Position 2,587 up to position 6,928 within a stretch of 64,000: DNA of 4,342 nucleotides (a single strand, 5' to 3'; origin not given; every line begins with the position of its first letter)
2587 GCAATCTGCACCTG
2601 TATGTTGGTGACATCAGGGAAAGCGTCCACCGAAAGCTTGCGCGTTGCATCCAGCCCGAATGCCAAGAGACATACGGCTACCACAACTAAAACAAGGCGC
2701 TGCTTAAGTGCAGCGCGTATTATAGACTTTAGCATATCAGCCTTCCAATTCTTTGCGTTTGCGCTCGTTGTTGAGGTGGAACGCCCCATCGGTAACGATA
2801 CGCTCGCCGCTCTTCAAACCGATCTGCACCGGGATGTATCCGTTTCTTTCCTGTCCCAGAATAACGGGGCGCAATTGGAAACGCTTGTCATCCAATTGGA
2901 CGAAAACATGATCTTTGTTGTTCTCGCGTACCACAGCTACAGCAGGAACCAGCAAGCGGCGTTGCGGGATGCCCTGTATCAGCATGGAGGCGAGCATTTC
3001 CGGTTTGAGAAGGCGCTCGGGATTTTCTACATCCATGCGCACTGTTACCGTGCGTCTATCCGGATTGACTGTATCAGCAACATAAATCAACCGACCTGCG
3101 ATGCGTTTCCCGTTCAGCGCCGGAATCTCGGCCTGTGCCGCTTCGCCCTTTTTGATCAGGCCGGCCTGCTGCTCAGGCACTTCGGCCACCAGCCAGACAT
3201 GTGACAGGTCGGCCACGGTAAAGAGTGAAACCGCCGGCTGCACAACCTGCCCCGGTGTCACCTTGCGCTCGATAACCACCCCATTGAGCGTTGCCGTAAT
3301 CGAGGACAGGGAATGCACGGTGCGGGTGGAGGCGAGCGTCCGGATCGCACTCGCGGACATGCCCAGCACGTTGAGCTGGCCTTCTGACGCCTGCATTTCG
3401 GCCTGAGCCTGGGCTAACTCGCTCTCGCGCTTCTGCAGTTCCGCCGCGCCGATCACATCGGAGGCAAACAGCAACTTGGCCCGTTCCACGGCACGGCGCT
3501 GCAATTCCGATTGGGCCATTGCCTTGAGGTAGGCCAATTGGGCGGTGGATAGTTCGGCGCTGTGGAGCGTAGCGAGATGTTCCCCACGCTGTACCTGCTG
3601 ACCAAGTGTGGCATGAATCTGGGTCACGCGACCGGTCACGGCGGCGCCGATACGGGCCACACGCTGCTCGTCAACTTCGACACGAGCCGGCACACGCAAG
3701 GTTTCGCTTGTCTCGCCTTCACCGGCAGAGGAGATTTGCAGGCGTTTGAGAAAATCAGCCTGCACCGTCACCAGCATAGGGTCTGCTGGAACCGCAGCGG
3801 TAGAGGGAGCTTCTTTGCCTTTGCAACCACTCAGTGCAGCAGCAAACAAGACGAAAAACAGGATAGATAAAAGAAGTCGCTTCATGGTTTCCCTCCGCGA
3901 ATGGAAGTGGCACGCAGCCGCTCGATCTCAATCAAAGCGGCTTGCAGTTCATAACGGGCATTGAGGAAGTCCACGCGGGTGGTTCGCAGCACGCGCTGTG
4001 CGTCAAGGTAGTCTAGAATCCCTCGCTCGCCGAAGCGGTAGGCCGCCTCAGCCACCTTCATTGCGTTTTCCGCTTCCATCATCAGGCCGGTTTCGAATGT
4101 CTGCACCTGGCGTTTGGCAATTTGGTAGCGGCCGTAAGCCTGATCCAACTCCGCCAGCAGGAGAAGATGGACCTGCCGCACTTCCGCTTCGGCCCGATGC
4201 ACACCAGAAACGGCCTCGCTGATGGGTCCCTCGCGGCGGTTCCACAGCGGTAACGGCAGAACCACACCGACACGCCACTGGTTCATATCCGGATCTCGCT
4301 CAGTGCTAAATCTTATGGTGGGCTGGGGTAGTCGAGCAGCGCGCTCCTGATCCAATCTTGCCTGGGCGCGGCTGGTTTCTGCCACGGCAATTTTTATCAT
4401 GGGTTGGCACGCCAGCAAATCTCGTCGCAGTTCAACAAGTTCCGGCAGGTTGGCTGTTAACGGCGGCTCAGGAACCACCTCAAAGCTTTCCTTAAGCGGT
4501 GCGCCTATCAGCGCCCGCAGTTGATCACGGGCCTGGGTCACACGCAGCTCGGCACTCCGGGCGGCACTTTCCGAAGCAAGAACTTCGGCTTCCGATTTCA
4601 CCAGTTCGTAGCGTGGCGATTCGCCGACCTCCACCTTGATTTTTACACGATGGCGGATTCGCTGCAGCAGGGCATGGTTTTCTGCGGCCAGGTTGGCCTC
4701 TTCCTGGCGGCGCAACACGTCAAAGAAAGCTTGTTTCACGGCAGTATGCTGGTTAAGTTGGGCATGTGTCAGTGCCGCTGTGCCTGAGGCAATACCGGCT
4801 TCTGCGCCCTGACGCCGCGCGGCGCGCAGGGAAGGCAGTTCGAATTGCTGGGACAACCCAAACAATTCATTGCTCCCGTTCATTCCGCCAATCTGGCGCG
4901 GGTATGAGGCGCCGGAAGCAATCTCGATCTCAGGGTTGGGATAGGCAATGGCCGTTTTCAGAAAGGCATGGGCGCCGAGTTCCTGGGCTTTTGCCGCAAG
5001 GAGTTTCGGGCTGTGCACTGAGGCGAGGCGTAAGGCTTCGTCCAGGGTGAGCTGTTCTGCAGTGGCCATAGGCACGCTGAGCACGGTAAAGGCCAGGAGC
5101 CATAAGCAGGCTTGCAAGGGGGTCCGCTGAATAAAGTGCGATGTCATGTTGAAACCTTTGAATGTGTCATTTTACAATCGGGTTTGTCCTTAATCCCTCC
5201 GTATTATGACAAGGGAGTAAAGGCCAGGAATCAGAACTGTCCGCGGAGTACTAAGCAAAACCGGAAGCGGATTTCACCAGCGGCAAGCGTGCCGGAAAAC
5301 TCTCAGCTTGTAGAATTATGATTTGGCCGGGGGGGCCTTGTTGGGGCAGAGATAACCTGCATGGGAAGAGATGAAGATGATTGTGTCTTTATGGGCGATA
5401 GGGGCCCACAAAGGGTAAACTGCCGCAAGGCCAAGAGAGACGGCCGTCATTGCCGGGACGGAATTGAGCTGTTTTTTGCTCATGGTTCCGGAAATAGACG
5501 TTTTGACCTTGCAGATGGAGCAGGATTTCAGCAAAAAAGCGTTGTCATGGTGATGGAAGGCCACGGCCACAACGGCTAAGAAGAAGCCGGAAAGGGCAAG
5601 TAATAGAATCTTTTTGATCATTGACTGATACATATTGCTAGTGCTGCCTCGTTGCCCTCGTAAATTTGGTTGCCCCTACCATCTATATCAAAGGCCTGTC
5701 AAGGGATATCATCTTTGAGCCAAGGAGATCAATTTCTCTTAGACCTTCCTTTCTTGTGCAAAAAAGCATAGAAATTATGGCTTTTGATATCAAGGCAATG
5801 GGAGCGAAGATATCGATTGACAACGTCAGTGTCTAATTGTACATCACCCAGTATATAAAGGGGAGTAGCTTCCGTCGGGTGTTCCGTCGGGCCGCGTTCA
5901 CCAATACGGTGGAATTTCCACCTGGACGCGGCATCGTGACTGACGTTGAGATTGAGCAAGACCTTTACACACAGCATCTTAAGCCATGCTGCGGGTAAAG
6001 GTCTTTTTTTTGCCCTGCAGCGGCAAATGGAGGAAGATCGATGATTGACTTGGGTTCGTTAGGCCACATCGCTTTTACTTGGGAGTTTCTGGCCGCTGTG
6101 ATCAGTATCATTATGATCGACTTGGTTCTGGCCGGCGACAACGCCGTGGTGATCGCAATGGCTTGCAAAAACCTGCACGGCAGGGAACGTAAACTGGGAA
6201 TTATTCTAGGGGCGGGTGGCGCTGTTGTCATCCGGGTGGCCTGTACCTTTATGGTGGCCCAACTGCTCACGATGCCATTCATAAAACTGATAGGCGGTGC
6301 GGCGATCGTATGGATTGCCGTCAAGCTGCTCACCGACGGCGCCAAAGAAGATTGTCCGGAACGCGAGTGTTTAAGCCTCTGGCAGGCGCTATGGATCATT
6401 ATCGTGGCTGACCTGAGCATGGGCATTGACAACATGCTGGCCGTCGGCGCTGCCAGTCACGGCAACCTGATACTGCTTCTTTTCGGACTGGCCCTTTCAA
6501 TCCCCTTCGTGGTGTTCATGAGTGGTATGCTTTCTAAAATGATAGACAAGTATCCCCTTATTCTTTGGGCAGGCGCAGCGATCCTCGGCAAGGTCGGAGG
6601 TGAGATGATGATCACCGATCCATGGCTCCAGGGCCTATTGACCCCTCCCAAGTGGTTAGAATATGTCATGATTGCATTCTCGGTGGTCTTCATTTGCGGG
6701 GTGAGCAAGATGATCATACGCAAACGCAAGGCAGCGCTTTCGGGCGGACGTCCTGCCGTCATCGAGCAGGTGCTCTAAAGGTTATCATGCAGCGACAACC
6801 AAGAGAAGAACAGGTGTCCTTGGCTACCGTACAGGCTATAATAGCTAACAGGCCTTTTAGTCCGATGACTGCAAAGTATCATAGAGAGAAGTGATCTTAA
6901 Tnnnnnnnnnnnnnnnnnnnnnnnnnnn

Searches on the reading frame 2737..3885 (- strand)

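Call 3: search_protein_families(library=pfam, proteins=[window:2737-3885:-], max_evalue=0.01)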
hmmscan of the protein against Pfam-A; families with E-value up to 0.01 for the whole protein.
window:2737-3885:- (382 aa): 3 families
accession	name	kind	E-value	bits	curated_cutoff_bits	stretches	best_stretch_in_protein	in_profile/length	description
PF16576.10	HlyD_D23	-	4.4e-63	212.8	30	1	60-299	3-214/214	Barrel-sandwich domain of CusB or HlyD membrane-fusion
PF13437.12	HlyD_3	-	3.3e-21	76.4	22.2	1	196-295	2-105/106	HlyD family secretion protein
PF00364.28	Biotin_lipoyl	-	0.005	17.1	22.1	0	78-107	44-73/73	Biotin-requiring enzyme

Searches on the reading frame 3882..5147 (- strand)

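Call 3: search_protein_families(library=pfam, proteins=[window:3882-5147:-], max_evalue=0.01)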
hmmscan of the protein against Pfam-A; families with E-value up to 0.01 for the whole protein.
window:3882-5147:- (421 aa): 1 family
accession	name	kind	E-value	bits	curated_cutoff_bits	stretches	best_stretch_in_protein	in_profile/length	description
PF02321.23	OEP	-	8.8e-36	123.9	22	2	247-411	11-185/187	Outer membrane efflux protein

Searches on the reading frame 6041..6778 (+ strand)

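Call 17: search_protein_families(library=pfam, proteins=[window:6041-6778:+], max_evalue=0.001)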
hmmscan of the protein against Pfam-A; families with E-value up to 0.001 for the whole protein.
window:6041-6778:+ (245 aa): 1 family
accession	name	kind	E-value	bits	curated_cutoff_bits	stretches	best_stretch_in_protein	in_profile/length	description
PF03741.22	TerC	-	8.4e-45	153.1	27.8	1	22-192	2-177/178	Integral membrane protein TerC family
